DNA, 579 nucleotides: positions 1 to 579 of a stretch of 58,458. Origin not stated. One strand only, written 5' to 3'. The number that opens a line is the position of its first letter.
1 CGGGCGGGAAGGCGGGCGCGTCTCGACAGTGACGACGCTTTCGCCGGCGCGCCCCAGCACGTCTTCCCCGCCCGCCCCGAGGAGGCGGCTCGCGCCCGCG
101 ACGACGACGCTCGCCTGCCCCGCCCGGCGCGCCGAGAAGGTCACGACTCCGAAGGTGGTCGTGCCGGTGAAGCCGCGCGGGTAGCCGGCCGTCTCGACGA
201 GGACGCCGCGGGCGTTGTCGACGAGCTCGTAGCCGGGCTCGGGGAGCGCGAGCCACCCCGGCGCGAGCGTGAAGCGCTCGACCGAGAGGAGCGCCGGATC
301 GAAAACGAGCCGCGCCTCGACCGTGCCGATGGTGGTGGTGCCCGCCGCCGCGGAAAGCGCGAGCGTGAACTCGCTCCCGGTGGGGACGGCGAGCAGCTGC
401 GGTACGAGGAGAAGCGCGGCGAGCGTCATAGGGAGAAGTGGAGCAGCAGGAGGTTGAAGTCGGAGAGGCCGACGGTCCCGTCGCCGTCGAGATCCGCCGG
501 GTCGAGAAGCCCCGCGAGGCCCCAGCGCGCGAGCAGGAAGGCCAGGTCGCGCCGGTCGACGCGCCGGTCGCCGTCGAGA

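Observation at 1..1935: Coupled FlgD-Ig / dockerin / cohesin operon: a possible non-cellulosomal surface assembly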

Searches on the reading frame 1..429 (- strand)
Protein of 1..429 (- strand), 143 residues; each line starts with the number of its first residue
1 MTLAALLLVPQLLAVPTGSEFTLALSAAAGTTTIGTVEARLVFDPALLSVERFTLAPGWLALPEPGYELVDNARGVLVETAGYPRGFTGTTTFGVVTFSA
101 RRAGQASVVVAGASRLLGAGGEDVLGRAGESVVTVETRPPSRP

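Call 7: search_protein_families(library=pfam, proteins=[window:1-429:-], max_evalue=1)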
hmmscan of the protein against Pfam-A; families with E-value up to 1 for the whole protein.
window:1-429:- (143 aa): 1 family
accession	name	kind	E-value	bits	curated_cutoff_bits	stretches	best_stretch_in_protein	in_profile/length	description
PF00963.24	Cohesin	-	0.035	14.8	24.1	1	16-105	11-106/139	Cohesin domain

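Call 8: search_protein_families(library=ncbifam, proteins=[window:1-429:-], max_evalue=1)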
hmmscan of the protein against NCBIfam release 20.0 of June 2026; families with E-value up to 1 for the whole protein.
window:1-429:- (143 aa): 0 families

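Call 11: find_homologous_proteins(query=window:1-429:-, max_evalue=0.001)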
Query window:1-429:- (143 aa): 2 proteins with E <= 0.001 among 681 candidates.
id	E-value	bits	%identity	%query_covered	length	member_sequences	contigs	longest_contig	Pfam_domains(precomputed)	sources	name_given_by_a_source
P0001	2.5e-81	288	100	100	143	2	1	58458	-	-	-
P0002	2.5e-26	110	46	86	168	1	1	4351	-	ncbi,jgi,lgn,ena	jgi:hypothetical protein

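Call 13: find_encoding_contigs(protein=P0002, flank=10000)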
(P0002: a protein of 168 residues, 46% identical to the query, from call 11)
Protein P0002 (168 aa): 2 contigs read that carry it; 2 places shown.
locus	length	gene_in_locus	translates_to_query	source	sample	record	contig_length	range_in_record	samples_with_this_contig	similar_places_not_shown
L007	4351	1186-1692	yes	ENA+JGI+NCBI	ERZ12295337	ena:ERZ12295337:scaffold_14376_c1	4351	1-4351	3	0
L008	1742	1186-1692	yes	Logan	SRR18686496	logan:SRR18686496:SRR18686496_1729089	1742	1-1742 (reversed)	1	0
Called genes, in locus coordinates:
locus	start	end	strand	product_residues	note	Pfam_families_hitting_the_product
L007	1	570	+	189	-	?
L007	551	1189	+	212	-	-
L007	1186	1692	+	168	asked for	-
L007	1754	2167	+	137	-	PF00164:Ribosom_S12_S23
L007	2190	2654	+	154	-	PF00177:Ribosomal_S7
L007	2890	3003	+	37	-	-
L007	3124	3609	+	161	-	-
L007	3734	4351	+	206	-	?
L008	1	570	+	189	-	?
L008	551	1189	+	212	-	-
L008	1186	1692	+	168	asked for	-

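Call 23: search_solved_structures(query=A1, max_evalue=10, show_alignments=2)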
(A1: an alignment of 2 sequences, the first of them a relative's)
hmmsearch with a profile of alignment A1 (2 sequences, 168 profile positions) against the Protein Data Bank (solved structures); distinct sequences matched with E-value up to 10: 2.
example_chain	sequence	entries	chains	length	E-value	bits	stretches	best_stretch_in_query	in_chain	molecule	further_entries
7kwb_A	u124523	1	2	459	0.0052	20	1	68-98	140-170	BtSGBP-B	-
7kwc_AAA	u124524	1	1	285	0.027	17.7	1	68-98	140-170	BtSGBP-B_31-285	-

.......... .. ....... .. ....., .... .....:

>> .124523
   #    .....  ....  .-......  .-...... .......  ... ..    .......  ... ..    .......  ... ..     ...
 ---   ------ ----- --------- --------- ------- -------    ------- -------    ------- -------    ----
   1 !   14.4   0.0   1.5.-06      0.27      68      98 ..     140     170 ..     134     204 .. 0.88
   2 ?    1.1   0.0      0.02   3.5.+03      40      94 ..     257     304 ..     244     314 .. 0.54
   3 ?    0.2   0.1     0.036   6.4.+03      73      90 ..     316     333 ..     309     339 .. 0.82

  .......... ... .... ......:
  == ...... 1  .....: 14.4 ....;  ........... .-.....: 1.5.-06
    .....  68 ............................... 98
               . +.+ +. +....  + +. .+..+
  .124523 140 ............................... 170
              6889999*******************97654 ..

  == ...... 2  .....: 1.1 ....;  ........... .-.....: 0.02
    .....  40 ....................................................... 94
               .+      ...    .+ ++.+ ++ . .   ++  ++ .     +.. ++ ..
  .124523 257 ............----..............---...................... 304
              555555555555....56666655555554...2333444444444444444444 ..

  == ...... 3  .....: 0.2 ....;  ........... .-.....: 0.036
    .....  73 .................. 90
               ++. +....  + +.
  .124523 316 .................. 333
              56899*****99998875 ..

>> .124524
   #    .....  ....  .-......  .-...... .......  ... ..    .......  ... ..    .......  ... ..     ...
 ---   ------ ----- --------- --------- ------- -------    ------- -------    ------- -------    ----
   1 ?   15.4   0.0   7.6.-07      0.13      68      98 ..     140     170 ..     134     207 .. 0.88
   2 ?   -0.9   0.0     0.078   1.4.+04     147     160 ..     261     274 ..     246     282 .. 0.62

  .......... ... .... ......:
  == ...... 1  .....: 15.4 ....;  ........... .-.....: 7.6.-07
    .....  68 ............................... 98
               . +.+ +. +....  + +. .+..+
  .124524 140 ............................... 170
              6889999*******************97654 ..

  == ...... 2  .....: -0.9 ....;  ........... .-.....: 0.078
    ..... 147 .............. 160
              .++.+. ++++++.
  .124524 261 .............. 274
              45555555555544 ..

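Call 25: search_protein_families(library=pfam, proteins=[P0002, L007:551-1186:+, L007:1-567:+], max_evalue=1)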
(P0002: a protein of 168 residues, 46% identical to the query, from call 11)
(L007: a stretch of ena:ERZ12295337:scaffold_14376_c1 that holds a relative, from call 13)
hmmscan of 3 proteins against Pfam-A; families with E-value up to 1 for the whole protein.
P0002 (168 aa): 2 families
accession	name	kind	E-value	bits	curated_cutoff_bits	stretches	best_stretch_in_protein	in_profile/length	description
PF00963.24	Cohesin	-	0.00019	22.1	24.1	1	54-132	27-113/139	Cohesin domain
PF24412.1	DUF7546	-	0.28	11.2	27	1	6-63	139-195/219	Family of unknown function (DUF7546)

L007:551-1186:+ (212 aa): 2 families
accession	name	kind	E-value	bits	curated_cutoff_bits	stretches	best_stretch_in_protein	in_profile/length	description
PF00404.24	Dockerin_1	-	0.035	14.8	22.9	1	190-207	2-19/57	Dockerin type I domain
PF00036.39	EF-hand_1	-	0.37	10.9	25.4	1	190-208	9-27/29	EF hand domain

L007:1-567:+ (189 aa): 0 families

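Call 32: search_protein_representatives(alignment_id=A1)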
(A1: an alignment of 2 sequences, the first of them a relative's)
Query: 2 sequences, 168 profile positions. Proteins with E-value up to 0.001 (for the whole library): 782; up to 1e-10: 531; up to 1e-30: 13. The best 150 are listed.
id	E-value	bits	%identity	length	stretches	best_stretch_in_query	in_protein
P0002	2.7e-93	326.9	-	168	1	1-168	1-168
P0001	1.0e-70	253.4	-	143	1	19-166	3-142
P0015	7.2e-45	169.3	-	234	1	5-163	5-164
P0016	4.2e-44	166.8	-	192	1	18-160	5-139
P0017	5.8e-42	159.8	-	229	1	5-160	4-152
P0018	1.2e-41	158.8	-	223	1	2-157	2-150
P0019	4.1e-41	157.1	-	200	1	5-160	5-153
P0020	1.9e-40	154.9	-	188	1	18-160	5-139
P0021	2.3e-36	141.6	-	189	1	19-161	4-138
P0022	2.0e-34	135.3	-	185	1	19-162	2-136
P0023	1.4e-32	129.4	-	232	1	4-163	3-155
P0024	5.1e-31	124.2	-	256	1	2-160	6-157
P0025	8.4e-31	123.5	-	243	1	11-156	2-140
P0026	2.4e-29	118.8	-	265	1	7-157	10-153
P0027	2.5e-29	118.7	-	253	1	10-160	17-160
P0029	8.4e-29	117.0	-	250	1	6-160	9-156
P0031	3.0e-28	115.2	-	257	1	14-160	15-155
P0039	5.1e-26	108.0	-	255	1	1-161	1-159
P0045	4.5e-25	104.9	-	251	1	2-163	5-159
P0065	1.3e-22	96.9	-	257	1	12-153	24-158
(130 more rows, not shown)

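Call 35: search_protein_families(library=pfam, alignment_id=A4, max_evalue=0.01)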
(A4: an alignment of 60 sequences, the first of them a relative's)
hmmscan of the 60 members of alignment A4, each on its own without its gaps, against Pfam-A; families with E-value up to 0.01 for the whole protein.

A. member 1, P0002 (168 aa): 1 family
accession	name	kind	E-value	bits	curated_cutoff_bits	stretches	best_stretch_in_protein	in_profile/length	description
PF00963.24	Cohesin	-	0.00019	22.1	24.1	1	54-132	27-113/139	Cohesin domain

B. families by the number of members that match (of 60 scanned): 8 families
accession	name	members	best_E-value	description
PF00963.24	Cohesin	29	3.9e-09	Cohesin domain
PF06280.18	fn3_5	3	0.0017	Fn3-like domain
PF22544.2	HYDIN_VesB_CFA65-like_Ig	1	0.00032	HYDIN/CFA65/VesB-like, Ig-like domain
PF02368.24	Big_2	1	0.00041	Bacterial Ig-like domain (group 2)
PF17410.7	Stevor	1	0.002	Subtelomeric Variable Open Reading frame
PF09913.15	DUF2142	1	0.0057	Predicted membrane protein (DUF2142)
PF14610.12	Psg1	1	0.0085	Ykl077w/Psg1 (Pma1 Stabilization in Golgi)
PF22251.1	PFF1_TM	1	0.0098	Vacuolar membrane protease, transmembrane domain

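Call 36: search_solved_structures(query=A4, max_evalue=1, show_alignments=2)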
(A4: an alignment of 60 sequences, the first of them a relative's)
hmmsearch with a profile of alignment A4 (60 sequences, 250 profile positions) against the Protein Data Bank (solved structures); distinct sequences matched with E-value up to 1: 10.
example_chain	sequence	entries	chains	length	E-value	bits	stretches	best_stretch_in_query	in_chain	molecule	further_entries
2l04_A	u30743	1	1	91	0.0071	19.2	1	19-58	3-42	Major tail protein V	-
7seg_L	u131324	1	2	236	0.0075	19.2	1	1-43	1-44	anti-CD16a Fab light chain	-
6df1_L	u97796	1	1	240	0.097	15.5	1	1-54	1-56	Anti-phosphotyrosine antibody 4G10-4D5 heavy chain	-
6df0_L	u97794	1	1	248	0.1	15.5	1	1-54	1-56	4G10-4D5 Antibody Light chain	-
6df2_L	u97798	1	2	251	0.1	15.4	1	1-54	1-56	Anti-phosphotyrosine antibody c310-4D5 heavy chain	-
6dez_L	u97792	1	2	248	0.11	15.3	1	1-53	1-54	Anti-phosphotyrosine antibody PY20-4D5 light chain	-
7t4q_G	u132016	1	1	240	0.13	15.1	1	1-45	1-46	Fab 2C12 light chain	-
5cws_A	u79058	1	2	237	0.37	13.6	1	1-47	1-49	sAB-158 Fab Light Chain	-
11hm_E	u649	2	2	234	0.51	13.2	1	8-47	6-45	1332D4 Light Chain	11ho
7sn1_L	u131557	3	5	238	0.85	12.4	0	1-53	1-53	neutralizing antibody C1C-A3 Fab light chain | neutralizing antibody C1C-A3 light chain variable region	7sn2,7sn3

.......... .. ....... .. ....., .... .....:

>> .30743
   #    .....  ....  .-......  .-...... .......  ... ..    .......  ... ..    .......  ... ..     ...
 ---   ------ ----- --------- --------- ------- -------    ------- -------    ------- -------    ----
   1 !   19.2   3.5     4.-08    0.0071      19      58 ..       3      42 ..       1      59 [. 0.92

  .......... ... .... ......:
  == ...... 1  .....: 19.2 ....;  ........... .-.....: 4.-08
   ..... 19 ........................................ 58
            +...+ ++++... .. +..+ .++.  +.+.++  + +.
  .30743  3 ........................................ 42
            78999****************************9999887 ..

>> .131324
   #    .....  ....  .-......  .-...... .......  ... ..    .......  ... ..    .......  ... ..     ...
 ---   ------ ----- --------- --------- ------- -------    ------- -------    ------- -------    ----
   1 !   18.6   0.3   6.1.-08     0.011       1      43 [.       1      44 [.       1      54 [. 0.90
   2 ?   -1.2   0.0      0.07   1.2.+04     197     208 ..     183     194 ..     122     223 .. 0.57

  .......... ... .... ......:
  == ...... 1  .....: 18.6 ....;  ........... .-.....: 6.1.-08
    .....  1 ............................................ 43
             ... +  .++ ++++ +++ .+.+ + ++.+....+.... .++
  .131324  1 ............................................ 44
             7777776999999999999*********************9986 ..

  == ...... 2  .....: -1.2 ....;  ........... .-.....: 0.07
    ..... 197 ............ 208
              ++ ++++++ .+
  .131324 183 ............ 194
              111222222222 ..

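Call 40: find_encoding_contigs(protein=P0039, flank=6000, max_places=4)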
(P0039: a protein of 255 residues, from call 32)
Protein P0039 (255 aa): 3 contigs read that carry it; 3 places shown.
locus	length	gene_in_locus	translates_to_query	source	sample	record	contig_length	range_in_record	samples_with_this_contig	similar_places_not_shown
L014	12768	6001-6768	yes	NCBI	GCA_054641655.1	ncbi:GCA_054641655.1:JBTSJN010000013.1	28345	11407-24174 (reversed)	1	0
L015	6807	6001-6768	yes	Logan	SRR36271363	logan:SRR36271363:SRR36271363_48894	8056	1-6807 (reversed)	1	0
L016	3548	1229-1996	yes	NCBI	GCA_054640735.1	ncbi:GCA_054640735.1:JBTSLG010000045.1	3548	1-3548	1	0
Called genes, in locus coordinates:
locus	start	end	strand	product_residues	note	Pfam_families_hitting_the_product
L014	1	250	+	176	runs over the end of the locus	PF13975:gag-asp_proteas (weak), PF13650:Asp_protease_2 (faint)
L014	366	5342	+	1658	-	PF12245:Big_3_2 (faint), PF15418:DUF4625 (faint), PF19077:Big_13 (weak), PF22352:K319L-like_PKD, PF02494:HYR, PF00041:fn3 (weak), PF16656:Pur_ac_phosph_N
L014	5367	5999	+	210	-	-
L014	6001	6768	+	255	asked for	PF00963:Cohesin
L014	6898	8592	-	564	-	PF01565:FAD_binding_4, PF02913:FAD-oxidase_C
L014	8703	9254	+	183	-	-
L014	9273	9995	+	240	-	PF06414:Zeta_toxin, PF13671:AAA_33 (weak)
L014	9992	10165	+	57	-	-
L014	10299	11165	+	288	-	PF25145:NfeD1b_N (faint), PF01343:Peptidase_S49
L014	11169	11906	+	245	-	PF00929:RNase_T, PF01612:DNA_pol_A_exo1 (weak), PF20600:ExoX-like_C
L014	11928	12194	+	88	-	-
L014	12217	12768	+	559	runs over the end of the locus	PF01443:Viral_helicase1 (faint), PF05970:PIF1, PF13245:AAA_19, PF13401:AAA_22, PF13604:AAA_30, PF14493:HTH_40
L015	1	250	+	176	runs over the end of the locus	PF13975:gag-asp_proteas (weak), PF13650:Asp_protease_2 (faint)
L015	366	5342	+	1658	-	PF12245:Big_3_2 (faint), PF15418:DUF4625 (faint), PF19077:Big_13 (weak), PF22352:K319L-like_PKD, PF02494:HYR, PF00041:fn3 (weak), PF16656:Pur_ac_phosph_N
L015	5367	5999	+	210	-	-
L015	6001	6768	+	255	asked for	PF00963:Cohesin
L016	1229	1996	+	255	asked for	PF00963:Cohesin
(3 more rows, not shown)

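Call 47: predict_structure(alignment_id=A5)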
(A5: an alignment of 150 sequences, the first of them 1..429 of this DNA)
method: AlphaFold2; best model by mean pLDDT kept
length: 143 residues; sequences in the alignment: 150
mean_pLDDT: 97.1   pTM: 0.89
mean pLDDT of the five models: 97.1, 97.0, 96.9, 96.4, 96.2
residues with pLDDT >= 90: 139; 70-90: 3; 50-70: 1; < 50: 0
segments of 3 or more residues with pLDDT < 50: none
pLDDT, mean of each block of 10 residues (from residue 1): 92 98 98 97 99 98 97 99 98 99 98 96 97 97 89
secondary structure, 60 per line:
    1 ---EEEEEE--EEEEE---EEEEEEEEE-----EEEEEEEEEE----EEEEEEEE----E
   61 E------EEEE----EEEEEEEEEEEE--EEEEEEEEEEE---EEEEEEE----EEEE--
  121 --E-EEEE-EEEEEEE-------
elements in order: E4-9 E12-16 E20-28 E34-43 E48-55 E68-71 E76-87 E90-100 E104-110 E115-118 E125-128 E130-136

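Call 49: fold_search(model_id=the predicted structure, library=pdb)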
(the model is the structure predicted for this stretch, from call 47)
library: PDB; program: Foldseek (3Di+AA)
matches with E <= 10: 2000; with E <= 0.001: 110
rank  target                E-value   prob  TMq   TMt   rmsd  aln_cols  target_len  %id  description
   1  6kgc_A                8.7e-10  1.00  0.76  0.76   3.4       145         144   12  Crystal structure of CaDoc0917(R49D)-CaCohA2 complex at pH 5.4 (released 2020-07-08)
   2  6kgf_C                3.6e-09  1.00  0.73  0.72   3.6       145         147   13  Crystal structure of CaDoc0917(R16D)-CaCohA2 complex at pH 8.2 (released 2020-07-08)
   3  6kgd_A                5.3e-09  1.00  0.73  0.72   3.6       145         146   12  Crystal structure of CaDoc0917(R49D)-CaCohA2 complex at pH 8.0 (released 2020-07-08)
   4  6kgf_A                1.2e-08  1.00  0.72  0.72   3.7       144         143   11  Crystal structure of CaDoc0917(R16D)-CaCohA2 complex at pH 8.2 (released 2020-07-08)
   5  6kge_A                1.6e-08  1.00  0.70  0.70   3.4       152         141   12  Crystal structure of CaDoc0917(R16D)-CaCohA2 complex at pH 5.5 (released 2020-07-08)
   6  1g1k_A                2.3e-08  1.00  0.72  0.72   3.3       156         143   12  COHESIN MODULE FROM THE CELLULOSOME OF CLOSTRIDIUM CELLULOLYTICUM (released 2000-11-22)
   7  4fl4_L                3.6e-08  1.00  0.73  0.37   3.9       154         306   12  Scaffoldin conformation and dynamics revealed by a ternary complex from the Clostridium thermocellum cellulosome (released 2012-06-27)
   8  2vn6_A                5.3e-08  1.00  0.67  0.64   4.3       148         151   12  The Clostridium cellulolyticum dockerin displays a dual binding mode for its cohesin partner (released 2008-05-13)
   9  4dh2_C                8.4e-08  1.00  0.69  0.64   4.3       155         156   10  Crystal structure of Coh-OlpC(Cthe_0452)-Doc435(Cthe_0435) complex: A novel type I Cohesin-Dockerin complex from Clost (released 2012-11-28)
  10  2vo8                  1.2e-07  1.00  0.75  0.79   3.3       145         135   12  Cohesin module from Clostridium perfringens ATCC13124 family 33 glycoside hydrolase. (released 2008-09-02)
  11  4uyp_C                1.5e-07  1.00  0.70  0.69   4.0       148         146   11  High resolution structure of the third cohesin ScaC in complex with the ScaB dockerin with a mutation in the N-termina (released 2015-04-15)
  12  2vn5_A                1.6e-07  1.00  0.68  0.68   4.2       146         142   12  The Clostridium cellulolyticum dockerin displays a dual binding mode for its cohesin partner (released 2008-05-20)
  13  2ccl_A                1.6e-07  1.00  0.69  0.66   6.0       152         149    9  THE S45A, T46A MUTANT OF THE TYPE I COHESIN-DOCKERIN COMPLEX FROM THE CELLULOSOME OF CLOSTRIDIUM THERMOCELLUM (released 2007-02-13)
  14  6kg8_MODEL_1_A        1.7e-07  1.00  0.70  0.65   3.3       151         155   12  Solution structure of CaCohA2 from Clostridium acetobutylicum (released 2020-07-08)
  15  4dh2_A                1.7e-07  1.00  0.71  0.65   4.7       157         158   12  Crystal structure of Coh-OlpC(Cthe_0452)-Doc435(Cthe_0435) complex: A novel type I Cohesin-Dockerin complex from Clost (released 2012-11-28)
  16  2xdh                  2.1e-07  1.00  0.74  0.76   2.8       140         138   13  Non-cellulosomal cohesin from the hyperthermophilic archaeon Archaeoglobus fulgidus (released 2010-05-26)
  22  3ul4_A                1.1e-06  1.00  0.67  0.67   4.3       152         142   10  Crystal structure of Coh-OlpA(Cthe_3080)-Doc918(Cthe_0918) complex: A novel type I Cohesin-Dockerin complex from Clost (released 2012-11-28)
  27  2zf9_A                3.5e-06  1.00  0.64  0.51   5.5       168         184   12  Crystal structure of a type III cohesin module from the cellulosomal ScaE cell-surface anchoring scaffoldin of Ruminoc (released 2008-12-30)
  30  2zf9_D                9.6e-06  1.00  0.65  0.53   4.4       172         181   12  Crystal structure of a type III cohesin module from the cellulosomal ScaE cell-surface anchoring scaffoldin of Ruminoc (released 2008-12-30)
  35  2zf9_B                2.0e-05  1.00  0.66  0.54   4.1       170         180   12  Crystal structure of a type III cohesin module from the cellulosomal ScaE cell-surface anchoring scaffoldin of Ruminoc (released 2008-12-30)
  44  4iu3_A                1.7e-04  1.00  0.58  0.42   4.3       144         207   13  Cohesin-dockerin -X domain complex from Ruminococcus flavefacience (released 2013-04-24)
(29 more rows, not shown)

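Call 50: find_encoding_contigs(protein=P0065, flank=6000, max_places=3)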
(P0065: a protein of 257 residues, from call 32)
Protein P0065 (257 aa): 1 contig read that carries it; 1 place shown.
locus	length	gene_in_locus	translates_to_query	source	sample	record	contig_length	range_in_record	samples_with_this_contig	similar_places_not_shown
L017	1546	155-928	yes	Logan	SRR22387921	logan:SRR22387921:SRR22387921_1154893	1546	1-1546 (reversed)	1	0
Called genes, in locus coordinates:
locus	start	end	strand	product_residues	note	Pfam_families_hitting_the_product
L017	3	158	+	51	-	?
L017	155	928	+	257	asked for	-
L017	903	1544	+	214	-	?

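Call 55: find_related_loci(query=A6, collection=metagenome_contigs, flank=4000)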
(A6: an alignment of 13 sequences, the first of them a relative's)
Query A6 (229 aa) in metagenome_contigs; peptide patterns used: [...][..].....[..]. (x = any residue, [..] = any of these).
270 stretches matched a pattern; 217 encode a relative of the query (tblastn E <= 1e-3); the best 80 are kept; 80 distinct loci.
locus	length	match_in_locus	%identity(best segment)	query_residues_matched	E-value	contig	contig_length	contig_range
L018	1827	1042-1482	39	9-155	2e-37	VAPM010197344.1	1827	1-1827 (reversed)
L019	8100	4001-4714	39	4-226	1e-35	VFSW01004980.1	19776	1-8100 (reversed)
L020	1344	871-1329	42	1-152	1e-36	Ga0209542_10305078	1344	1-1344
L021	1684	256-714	42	1-152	8e-36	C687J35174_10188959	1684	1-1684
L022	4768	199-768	37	10-206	1e-34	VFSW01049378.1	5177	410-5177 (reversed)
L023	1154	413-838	36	10-151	2e-35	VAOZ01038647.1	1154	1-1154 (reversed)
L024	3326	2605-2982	44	18-143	1e-32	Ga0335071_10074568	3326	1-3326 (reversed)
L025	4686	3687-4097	40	15-151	4e-32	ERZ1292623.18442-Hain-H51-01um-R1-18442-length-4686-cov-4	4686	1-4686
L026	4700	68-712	34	12-216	3e-31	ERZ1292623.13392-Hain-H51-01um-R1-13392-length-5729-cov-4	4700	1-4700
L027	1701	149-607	41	19-173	4e-31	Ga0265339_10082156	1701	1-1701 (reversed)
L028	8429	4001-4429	40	10-152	4e-31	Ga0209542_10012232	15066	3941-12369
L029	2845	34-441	38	4-138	1e-30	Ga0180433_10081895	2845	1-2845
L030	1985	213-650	40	1-142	8e-30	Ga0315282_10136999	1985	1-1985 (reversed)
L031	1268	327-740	37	14-151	2e-30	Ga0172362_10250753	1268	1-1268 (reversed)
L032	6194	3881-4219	43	17-129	2e-29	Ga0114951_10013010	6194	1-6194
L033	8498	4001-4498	34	6-177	9e-29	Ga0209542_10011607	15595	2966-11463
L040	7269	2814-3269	33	17-168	1e-27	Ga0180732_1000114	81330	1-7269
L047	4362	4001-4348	41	18-133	4e-27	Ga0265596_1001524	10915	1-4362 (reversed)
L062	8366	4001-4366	37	20-141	2e-26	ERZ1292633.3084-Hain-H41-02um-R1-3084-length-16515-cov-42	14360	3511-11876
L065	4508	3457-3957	34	1-172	5e-26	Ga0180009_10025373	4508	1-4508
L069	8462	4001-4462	31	20-173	3e-26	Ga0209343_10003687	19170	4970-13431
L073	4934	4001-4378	37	18-142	6e-26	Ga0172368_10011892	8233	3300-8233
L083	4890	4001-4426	35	1-142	1e-25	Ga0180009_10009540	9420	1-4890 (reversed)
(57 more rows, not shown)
